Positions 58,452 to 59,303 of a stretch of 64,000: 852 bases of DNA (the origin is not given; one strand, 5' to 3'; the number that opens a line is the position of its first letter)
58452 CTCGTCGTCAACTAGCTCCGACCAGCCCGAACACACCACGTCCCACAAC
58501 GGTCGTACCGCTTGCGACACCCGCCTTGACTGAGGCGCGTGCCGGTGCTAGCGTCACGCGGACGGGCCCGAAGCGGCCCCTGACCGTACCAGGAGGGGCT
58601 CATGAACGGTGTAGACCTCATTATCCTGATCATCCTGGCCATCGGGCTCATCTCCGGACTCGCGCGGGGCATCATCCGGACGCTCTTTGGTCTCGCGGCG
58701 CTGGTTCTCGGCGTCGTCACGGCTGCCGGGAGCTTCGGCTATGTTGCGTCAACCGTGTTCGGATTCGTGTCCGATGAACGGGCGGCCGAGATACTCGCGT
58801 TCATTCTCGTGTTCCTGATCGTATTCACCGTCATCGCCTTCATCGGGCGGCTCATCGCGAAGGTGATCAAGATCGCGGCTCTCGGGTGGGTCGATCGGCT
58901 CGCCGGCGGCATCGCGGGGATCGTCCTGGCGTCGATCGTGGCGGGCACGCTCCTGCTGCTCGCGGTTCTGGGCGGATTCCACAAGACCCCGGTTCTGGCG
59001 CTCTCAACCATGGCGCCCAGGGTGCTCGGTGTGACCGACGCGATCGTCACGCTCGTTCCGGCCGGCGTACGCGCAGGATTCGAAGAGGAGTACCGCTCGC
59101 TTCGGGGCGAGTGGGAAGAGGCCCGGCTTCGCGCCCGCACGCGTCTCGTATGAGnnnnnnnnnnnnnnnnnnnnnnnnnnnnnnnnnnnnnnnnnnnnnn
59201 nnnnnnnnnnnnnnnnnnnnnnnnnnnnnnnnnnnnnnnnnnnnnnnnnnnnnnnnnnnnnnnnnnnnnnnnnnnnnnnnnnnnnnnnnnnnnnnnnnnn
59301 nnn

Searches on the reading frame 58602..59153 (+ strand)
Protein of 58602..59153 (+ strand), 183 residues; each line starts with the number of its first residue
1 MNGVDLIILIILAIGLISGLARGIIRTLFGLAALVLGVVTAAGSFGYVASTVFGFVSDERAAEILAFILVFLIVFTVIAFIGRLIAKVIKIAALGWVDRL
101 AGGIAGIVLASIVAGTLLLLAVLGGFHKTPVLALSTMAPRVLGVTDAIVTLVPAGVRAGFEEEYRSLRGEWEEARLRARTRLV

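Call 3: search_protein_families(library=pfam, proteins=[window:58602-59153:+], max_evalue=0.1)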
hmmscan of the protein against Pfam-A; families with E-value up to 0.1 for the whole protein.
window:58602-59153:+ (183 aa): 1 family
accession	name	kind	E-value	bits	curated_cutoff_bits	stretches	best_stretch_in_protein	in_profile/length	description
PF02674.22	Colicin_V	-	1.6e-22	80.5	29.3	1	4-142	1-140/144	Colicin V production protein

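Call 4: search_protein_families(library=ncbifam, proteins=[window:58602-59153:+], max_evalue=0.1)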
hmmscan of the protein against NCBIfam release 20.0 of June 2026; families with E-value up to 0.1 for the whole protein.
window:58602-59153:+ (183 aa): 3 families
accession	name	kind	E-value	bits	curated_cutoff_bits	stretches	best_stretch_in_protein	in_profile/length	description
NF033740.0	MarP_fam_protase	equivalog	2.6e-09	36.6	250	1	4-146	1-139/390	MarP family serine protease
NF008100.0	PRK10845.1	equivalog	0.0021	18.2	264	1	3-140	3-140/162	colicin V production protein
NF011412.0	PRK14839.1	equivalog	0.012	15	334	1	35-108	42-116/240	di-trans,poly-cis-decaprenylcistransferase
